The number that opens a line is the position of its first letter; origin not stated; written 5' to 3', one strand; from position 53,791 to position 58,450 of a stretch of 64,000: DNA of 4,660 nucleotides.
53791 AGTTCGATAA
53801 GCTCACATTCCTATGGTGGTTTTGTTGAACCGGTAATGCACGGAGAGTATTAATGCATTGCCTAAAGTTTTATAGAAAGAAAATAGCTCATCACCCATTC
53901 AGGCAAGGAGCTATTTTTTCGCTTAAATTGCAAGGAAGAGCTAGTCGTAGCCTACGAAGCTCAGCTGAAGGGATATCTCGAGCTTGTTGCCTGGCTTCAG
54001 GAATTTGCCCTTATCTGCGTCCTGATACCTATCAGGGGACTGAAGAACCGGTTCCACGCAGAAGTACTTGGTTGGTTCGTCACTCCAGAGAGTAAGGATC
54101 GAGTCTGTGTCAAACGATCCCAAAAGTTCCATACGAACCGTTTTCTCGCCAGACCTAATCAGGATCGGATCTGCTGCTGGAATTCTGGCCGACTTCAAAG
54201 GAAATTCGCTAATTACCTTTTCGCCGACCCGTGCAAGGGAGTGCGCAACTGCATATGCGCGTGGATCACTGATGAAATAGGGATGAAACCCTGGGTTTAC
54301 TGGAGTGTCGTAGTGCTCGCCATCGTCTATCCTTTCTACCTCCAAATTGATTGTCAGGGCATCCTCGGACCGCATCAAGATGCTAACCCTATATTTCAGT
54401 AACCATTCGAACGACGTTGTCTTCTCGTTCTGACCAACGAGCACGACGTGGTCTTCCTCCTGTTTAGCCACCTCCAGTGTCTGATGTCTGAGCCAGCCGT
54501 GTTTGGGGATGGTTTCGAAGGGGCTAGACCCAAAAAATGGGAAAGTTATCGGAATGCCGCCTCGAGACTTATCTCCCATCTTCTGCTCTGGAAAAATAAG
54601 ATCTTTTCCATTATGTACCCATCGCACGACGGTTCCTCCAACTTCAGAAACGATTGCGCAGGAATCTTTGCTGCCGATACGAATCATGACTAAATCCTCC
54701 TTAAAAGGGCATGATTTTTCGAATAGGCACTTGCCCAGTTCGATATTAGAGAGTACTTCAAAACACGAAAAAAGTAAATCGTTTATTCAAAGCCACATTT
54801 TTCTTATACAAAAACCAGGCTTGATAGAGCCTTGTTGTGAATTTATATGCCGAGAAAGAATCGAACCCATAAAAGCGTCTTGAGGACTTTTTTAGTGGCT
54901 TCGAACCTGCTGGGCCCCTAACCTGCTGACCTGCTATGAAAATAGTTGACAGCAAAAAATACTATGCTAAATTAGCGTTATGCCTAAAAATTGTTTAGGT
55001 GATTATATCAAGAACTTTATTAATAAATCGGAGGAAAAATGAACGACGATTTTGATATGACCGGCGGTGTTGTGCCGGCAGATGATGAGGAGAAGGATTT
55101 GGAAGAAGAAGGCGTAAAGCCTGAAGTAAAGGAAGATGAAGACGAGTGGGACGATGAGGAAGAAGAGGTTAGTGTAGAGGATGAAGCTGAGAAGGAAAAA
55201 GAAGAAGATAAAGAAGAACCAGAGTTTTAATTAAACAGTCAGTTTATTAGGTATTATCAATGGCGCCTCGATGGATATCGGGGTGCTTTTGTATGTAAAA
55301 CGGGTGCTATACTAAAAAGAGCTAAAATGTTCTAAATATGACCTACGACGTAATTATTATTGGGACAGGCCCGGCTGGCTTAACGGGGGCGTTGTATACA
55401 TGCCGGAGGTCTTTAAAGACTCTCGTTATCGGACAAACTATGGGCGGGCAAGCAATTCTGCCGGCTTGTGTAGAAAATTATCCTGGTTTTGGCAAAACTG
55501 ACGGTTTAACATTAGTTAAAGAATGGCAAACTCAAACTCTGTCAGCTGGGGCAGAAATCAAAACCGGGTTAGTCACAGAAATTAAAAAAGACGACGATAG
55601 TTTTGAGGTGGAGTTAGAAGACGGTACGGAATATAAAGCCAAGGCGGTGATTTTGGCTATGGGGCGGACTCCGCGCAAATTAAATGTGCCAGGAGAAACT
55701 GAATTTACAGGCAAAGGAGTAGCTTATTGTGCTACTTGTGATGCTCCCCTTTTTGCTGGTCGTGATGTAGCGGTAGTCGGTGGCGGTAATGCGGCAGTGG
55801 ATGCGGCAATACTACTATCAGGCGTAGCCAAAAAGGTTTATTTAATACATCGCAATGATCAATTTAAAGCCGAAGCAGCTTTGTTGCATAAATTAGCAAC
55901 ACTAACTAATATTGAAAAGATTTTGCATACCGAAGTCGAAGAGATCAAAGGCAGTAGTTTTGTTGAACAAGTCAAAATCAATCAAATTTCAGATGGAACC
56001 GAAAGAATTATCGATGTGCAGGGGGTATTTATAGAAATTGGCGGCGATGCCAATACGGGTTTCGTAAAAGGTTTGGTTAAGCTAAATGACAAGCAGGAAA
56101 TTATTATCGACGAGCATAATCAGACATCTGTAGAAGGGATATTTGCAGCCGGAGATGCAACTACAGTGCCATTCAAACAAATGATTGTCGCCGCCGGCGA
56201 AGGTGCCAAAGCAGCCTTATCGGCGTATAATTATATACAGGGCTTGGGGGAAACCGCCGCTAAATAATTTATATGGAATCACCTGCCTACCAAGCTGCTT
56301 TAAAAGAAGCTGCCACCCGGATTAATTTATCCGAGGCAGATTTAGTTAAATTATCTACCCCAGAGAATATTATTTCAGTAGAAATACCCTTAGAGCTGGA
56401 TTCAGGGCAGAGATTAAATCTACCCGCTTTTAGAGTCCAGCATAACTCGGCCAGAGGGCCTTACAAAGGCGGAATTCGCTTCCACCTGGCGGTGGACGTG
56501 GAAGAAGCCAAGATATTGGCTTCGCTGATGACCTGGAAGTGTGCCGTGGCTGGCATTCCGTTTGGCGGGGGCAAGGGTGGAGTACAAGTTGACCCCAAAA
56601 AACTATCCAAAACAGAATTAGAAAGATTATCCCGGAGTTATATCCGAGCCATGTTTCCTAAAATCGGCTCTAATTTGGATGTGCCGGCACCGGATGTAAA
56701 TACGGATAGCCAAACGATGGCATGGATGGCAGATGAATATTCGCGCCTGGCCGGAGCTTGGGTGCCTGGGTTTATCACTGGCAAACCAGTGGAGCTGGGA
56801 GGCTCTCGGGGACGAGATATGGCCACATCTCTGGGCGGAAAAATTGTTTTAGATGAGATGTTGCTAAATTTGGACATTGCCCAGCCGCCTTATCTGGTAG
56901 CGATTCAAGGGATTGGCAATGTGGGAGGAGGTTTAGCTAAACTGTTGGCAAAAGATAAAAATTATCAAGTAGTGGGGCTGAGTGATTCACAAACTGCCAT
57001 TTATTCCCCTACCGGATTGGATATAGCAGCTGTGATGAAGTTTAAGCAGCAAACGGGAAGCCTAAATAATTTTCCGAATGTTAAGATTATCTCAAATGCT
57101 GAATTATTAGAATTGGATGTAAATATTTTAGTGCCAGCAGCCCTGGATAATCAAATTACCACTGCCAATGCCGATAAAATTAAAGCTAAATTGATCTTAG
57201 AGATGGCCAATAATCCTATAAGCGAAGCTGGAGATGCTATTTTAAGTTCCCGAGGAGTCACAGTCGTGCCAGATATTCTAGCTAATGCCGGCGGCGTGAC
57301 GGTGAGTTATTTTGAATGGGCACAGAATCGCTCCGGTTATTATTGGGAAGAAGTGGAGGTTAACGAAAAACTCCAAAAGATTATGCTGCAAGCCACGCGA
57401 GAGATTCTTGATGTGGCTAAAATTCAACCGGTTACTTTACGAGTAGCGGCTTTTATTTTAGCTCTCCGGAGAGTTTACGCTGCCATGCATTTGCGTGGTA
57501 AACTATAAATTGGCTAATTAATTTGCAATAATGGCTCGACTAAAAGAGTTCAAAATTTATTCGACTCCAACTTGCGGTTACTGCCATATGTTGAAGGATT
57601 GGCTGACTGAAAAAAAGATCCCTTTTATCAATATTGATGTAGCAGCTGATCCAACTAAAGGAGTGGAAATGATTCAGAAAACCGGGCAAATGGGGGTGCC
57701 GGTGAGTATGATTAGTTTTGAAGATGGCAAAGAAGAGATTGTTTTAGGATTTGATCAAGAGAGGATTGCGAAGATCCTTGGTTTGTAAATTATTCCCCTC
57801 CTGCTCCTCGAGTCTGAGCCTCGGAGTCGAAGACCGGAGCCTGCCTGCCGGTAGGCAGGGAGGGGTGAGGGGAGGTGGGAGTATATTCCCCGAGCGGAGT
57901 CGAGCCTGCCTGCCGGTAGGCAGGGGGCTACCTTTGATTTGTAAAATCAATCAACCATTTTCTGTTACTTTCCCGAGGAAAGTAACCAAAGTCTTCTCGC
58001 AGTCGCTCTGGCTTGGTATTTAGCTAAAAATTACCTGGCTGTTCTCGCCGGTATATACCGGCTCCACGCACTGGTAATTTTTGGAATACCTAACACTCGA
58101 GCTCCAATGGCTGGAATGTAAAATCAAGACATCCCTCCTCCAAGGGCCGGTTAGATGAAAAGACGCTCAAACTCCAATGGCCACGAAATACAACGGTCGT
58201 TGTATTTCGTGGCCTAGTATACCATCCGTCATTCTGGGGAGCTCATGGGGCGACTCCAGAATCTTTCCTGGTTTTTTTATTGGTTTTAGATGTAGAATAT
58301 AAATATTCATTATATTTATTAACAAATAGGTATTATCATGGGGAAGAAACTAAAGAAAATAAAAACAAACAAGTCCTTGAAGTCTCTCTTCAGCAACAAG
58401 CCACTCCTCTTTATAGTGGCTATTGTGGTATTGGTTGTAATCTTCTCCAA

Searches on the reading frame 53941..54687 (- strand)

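Call 39: search_protein_families(library=pfam, proteins=[window:53941-54687:-], max_evalue=0.001)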
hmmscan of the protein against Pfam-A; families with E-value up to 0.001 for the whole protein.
window:53941-54687:- (248 aa): 1 family
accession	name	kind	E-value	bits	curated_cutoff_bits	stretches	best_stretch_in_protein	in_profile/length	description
PF01263.26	Aldose_epim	-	3.7e-14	53.3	27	1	3-139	4-162/299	Aldose 1-epimerase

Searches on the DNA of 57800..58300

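Call 42: search_rna_families(source=window, start=57800, end=58300, threshold=evalue, max_evalue=1)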
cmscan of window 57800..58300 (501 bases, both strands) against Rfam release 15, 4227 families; matches with E-value up to 1: 1.
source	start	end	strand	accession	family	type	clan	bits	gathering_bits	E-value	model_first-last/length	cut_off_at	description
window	57839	57924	+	RF03831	mir-627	Gene; miRNA;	-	18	86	0.44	1-87/87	no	mir-627 microRNA precursor family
